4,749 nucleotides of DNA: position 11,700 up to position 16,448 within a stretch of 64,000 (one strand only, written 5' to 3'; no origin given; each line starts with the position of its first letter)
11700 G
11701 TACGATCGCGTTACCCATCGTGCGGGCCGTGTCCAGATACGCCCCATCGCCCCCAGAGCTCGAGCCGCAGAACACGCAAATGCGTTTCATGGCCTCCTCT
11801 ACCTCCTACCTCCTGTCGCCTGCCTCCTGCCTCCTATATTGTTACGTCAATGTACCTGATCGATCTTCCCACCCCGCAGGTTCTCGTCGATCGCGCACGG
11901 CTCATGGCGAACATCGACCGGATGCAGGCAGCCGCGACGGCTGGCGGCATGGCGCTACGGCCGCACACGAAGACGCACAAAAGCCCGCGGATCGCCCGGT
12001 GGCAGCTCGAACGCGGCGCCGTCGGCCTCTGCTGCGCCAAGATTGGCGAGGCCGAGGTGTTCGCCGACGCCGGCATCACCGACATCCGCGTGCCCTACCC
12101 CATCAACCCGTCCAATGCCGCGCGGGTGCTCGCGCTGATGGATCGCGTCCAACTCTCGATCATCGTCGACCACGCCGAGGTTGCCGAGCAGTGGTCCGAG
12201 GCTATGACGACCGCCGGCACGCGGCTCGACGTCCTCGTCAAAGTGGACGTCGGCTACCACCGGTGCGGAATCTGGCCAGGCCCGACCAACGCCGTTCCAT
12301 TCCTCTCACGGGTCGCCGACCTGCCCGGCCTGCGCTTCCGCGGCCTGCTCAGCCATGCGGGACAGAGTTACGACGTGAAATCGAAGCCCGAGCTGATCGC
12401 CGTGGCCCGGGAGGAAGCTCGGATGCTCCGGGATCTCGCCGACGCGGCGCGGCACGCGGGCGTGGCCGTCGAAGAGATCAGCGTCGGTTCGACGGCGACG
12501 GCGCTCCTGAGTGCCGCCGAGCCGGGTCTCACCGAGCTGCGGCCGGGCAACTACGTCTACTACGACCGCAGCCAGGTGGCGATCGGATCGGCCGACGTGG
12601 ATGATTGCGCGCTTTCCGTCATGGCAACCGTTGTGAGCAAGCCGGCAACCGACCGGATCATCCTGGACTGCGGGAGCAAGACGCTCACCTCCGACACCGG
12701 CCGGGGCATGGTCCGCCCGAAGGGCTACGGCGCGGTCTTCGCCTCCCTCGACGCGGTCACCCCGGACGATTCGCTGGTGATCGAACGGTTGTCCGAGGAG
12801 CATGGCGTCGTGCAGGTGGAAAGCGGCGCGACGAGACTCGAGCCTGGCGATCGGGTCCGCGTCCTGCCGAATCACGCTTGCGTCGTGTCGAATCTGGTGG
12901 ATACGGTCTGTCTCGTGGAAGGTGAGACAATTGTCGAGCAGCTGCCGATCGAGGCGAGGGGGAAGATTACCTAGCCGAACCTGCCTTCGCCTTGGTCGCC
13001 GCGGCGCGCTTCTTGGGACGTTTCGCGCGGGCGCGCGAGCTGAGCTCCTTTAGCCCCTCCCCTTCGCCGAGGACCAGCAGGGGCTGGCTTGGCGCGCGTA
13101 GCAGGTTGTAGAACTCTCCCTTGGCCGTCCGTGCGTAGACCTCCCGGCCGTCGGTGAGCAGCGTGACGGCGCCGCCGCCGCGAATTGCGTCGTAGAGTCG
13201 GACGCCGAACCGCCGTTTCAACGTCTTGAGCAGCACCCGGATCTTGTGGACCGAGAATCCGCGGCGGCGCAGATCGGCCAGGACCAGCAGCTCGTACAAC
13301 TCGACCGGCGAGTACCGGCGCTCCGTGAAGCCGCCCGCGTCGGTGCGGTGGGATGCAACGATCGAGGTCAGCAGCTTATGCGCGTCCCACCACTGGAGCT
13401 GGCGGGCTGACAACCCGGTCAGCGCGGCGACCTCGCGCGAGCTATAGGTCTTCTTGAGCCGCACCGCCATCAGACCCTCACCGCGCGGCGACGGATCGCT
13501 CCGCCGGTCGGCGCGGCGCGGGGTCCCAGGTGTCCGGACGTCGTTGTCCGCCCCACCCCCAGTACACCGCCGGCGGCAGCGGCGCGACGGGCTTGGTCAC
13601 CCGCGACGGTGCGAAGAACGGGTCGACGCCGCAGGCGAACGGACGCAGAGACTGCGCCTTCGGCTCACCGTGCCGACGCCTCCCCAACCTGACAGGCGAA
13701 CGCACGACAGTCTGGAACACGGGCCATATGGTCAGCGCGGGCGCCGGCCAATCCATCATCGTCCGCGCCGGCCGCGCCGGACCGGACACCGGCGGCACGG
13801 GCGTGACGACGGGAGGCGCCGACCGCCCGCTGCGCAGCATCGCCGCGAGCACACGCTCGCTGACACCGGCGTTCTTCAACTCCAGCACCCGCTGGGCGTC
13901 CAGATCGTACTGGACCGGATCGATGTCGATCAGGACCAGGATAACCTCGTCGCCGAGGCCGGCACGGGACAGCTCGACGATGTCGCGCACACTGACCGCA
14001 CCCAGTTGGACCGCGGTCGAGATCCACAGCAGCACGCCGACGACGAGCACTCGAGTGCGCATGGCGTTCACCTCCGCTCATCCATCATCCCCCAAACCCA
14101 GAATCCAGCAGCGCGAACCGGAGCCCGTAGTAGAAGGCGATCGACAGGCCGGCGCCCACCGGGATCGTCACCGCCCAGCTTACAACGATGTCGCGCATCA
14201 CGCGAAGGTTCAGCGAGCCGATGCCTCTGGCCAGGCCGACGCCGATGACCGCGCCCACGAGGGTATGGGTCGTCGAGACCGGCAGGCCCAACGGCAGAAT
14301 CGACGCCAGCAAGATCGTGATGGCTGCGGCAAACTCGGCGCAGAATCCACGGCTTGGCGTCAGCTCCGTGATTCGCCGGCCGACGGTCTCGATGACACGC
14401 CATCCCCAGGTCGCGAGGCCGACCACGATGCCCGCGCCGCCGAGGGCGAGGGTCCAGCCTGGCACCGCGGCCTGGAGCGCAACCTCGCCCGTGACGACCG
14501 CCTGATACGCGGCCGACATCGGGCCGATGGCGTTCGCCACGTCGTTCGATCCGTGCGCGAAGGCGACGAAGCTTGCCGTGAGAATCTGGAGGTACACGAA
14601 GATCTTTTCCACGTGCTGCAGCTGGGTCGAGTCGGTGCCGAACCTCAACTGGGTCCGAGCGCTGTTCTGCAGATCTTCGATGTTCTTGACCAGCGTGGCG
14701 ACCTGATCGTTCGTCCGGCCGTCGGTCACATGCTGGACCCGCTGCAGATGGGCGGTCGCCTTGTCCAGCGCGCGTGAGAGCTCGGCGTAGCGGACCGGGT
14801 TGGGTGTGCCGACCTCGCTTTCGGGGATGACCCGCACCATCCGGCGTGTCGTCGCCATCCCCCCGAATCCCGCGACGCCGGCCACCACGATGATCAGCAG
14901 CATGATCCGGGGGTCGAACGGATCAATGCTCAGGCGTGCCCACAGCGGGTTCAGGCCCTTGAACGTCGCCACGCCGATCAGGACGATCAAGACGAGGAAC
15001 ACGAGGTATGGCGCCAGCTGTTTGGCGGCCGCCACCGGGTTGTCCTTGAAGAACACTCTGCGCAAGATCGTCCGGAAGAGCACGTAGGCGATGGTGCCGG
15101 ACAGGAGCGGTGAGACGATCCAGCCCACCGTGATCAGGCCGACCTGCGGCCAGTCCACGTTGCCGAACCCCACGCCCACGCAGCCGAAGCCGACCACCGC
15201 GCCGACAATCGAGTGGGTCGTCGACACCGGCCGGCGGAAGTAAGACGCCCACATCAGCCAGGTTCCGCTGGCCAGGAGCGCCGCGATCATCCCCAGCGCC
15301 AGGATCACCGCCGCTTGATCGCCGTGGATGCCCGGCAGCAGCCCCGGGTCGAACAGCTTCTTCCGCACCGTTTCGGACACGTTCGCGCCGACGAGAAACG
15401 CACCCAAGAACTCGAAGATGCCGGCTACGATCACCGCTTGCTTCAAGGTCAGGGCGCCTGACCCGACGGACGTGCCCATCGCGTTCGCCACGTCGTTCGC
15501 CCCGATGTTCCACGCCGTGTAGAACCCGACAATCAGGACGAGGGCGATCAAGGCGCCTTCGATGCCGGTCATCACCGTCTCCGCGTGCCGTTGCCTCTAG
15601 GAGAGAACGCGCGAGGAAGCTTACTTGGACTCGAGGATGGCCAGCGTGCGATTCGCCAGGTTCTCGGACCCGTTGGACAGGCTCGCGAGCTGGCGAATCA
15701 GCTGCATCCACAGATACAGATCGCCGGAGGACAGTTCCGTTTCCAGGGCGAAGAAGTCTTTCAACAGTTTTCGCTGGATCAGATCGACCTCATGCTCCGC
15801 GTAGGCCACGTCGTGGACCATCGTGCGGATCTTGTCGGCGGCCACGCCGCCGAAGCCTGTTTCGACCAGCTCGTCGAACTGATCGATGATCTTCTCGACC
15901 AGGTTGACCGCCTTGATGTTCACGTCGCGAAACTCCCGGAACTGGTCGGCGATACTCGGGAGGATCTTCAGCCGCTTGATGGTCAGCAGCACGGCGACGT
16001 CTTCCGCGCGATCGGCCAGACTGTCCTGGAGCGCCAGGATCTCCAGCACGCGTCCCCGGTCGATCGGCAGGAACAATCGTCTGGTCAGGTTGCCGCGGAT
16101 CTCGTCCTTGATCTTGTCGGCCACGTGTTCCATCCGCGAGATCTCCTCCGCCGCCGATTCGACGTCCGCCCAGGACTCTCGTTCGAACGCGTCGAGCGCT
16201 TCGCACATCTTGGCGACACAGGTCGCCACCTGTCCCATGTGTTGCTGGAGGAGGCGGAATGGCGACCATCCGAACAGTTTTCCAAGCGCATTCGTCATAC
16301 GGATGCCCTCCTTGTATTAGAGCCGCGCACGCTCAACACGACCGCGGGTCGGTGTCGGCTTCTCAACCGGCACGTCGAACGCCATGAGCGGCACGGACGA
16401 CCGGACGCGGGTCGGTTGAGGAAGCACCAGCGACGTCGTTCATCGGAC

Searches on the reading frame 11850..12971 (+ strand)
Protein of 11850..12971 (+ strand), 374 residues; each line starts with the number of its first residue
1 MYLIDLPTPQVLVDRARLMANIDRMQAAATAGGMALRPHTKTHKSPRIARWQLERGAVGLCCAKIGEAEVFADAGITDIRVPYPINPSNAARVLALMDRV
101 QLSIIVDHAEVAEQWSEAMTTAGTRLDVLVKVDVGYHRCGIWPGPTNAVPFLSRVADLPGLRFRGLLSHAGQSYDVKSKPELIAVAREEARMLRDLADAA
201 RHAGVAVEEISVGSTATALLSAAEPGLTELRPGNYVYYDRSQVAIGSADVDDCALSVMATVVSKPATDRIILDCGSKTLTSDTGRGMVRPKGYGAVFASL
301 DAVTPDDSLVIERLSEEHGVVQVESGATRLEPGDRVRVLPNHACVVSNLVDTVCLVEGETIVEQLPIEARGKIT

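Call 40: search_protein_families(library=pfam, proteins=[window:11850-12971:+], max_evalue=0.00001)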
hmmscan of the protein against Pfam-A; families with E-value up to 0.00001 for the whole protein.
window:11850-12971:+ (374 aa): 2 families
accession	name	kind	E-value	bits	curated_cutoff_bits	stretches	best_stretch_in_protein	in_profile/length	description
PF01168.26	Ala_racemase_N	-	1.2e-30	107.4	24.1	1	13-239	1-218/220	Alanine racemase, N-terminal domain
PF14031.13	D-ser_dehydrat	-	2.9e-24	86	22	1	254-356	1-97/97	Putative serine dehydratase domain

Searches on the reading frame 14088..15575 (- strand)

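Call 39: search_protein_families(library=pfam, proteins=[window:14088-15575:-], max_evalue=0.00001)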
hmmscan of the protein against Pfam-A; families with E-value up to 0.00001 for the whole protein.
window:14088-15575:- (496 aa): 1 family
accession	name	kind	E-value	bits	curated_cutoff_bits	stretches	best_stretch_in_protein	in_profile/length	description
PF01384.25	PHO4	-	1.1e-114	383.5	33.7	1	24-478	1-350/350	Phosphate transporter family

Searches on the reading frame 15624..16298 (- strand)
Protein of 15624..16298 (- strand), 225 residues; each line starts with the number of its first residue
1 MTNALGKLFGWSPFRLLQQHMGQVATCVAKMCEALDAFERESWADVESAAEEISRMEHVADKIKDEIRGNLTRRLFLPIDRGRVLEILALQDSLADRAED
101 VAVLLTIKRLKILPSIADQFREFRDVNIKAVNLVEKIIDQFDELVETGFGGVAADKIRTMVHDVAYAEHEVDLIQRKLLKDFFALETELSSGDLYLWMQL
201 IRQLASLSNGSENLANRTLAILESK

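Call 39: search_protein_families(library=pfam, proteins=[window:15624-16298:-], max_evalue=0.00001)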
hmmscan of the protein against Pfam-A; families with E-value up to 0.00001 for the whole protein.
window:15624-16298:- (225 aa): 1 family
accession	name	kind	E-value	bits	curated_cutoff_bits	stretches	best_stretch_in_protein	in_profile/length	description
PF01865.21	PhoU_div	-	2.5e-53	181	24.4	1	7-222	3-212/214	Protein of unknown function DUF47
